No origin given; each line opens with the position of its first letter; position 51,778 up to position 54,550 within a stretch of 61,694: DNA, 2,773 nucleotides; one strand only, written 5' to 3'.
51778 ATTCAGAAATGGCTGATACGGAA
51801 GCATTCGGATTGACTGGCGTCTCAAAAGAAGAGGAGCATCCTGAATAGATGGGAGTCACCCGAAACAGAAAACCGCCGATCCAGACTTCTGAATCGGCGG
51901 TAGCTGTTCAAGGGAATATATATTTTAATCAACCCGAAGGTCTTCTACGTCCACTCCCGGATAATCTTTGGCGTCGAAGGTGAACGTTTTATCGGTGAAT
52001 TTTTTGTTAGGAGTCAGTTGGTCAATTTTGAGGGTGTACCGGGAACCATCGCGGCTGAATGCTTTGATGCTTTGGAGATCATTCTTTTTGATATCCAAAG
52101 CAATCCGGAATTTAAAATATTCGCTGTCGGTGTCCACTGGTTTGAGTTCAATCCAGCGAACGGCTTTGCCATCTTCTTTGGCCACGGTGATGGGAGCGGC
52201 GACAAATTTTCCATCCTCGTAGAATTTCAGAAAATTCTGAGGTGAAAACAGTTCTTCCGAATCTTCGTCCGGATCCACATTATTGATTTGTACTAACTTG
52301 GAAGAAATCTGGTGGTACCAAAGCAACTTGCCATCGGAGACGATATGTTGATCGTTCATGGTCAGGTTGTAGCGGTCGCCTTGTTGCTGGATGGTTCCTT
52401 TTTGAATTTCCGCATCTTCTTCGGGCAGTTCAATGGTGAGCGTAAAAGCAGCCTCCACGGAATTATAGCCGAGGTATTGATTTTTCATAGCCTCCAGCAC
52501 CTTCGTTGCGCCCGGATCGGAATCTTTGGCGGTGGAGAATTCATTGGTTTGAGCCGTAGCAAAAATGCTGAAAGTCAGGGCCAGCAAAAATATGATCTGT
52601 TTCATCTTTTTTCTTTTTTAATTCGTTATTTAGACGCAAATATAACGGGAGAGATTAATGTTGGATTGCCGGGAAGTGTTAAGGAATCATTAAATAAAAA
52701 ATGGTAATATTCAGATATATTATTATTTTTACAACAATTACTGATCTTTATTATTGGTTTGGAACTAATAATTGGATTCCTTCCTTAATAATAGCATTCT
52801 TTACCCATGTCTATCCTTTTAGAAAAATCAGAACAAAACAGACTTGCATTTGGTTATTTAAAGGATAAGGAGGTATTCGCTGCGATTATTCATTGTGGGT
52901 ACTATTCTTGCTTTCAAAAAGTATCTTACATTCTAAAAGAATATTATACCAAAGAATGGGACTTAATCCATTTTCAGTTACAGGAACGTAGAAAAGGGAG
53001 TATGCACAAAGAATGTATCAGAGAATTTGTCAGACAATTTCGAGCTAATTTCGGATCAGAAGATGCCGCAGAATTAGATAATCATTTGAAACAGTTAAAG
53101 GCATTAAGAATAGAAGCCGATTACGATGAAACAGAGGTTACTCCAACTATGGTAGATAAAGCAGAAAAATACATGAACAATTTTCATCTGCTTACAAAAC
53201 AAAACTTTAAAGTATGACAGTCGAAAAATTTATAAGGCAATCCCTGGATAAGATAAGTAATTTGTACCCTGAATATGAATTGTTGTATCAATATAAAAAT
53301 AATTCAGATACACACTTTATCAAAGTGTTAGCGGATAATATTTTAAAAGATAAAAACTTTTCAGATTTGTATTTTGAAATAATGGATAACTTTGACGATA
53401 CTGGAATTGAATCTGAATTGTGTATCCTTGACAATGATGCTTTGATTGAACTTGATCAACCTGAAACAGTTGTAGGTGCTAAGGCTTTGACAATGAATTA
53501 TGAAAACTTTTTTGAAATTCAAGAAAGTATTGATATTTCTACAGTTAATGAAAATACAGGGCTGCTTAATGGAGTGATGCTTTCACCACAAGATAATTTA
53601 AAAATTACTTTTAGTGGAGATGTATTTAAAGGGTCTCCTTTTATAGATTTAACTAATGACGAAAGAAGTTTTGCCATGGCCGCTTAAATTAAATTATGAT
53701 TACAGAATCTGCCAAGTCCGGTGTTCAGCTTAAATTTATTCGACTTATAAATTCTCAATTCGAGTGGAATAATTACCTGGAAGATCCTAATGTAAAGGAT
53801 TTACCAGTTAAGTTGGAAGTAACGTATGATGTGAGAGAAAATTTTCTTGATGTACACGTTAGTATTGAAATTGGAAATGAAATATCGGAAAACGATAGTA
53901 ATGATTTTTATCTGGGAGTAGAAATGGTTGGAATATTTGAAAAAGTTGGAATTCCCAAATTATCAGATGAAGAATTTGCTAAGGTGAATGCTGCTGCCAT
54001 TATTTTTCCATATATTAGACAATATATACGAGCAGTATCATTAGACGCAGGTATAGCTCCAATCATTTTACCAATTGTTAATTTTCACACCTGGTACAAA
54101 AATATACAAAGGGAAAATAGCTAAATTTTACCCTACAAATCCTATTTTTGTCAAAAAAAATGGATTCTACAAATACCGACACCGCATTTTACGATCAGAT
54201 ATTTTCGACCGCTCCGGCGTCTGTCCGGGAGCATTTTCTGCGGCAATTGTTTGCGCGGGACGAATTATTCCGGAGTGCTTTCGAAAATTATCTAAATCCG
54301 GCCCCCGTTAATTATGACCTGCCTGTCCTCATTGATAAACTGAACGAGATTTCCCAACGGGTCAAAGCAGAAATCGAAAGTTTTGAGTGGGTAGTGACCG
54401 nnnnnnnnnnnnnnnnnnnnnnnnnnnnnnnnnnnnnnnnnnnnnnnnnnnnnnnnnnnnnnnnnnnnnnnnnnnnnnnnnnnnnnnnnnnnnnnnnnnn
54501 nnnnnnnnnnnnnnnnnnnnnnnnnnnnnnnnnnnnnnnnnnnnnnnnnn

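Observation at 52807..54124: Candidate tripartite toxin-antitoxin-chaperone (TAC) cassette: HEPN protein / unknown acidic protein / SecB-like chaperone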

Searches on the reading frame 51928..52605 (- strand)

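Call 3: search_protein_families(library=pfam, proteins=[window:51928-52605:-], max_evalue=1)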
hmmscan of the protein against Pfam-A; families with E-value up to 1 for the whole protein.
window:51928-52605:- (226 aa): 5 families
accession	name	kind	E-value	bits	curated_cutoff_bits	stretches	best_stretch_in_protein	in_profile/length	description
PF03548.22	LolA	-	7.2e-11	42.5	23.6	1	76-211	34-165/165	Outer membrane lipoprotein carrier protein LolA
PF20448.3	DUF6705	-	0.061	13.6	24.4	1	1-58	1-54/188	Family of unknown function (DUF6705)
PF11205.13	DUF2987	-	0.099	13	25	1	43-86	20-63/146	Protein of unknown function (DUF2987)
PF16584.11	LolA_2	-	0.11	12.8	26.8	1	67-133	41-105/152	Outer membrane lipoprotein carrier protein LolA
PF09259.16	Fve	-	0.16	12.6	25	1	165-211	6-50/111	Fungal immunomodulatory protein Fve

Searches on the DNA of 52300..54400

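Call 89: search_rna_families(source=window, start=52300, end=54400, threshold=evalue, max_evalue=1)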
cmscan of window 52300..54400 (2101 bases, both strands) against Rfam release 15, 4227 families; matches with E-value up to 1: 0.
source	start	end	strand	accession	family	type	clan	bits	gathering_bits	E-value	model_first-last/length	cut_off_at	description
